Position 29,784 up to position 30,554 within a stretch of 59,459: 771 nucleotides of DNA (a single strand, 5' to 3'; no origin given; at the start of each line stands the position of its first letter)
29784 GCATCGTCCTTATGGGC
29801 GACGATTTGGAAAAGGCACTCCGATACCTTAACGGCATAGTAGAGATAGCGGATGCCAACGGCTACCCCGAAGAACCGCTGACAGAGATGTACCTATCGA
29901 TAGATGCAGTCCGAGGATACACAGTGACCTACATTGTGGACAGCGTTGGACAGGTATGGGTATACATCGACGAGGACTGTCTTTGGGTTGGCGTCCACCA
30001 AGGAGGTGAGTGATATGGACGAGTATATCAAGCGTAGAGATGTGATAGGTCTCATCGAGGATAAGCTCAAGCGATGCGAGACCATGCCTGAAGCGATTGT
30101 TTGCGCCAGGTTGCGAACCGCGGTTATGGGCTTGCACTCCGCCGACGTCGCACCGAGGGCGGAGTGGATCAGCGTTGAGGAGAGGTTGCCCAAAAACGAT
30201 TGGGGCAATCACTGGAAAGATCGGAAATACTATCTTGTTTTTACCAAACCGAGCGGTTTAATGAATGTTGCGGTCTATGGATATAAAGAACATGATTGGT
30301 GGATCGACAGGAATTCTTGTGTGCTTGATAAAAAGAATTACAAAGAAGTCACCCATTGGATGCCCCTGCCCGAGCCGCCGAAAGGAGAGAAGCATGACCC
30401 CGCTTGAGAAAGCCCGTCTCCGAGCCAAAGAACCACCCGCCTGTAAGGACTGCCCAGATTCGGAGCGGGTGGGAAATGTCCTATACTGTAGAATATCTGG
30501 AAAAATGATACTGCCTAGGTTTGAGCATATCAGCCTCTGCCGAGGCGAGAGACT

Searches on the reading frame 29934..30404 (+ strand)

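Call 74: search_protein_families(library=pfam, proteins=[window:29934-30404:+], max_evalue=0.001)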
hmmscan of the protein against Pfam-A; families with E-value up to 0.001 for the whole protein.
window:29934-30404:+ (157 aa): 1 family
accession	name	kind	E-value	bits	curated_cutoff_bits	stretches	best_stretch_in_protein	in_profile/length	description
PF04448.17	DUF551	-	1.6e-11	45.3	22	1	77-150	1-68/68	Protein of unknown function (DUF551)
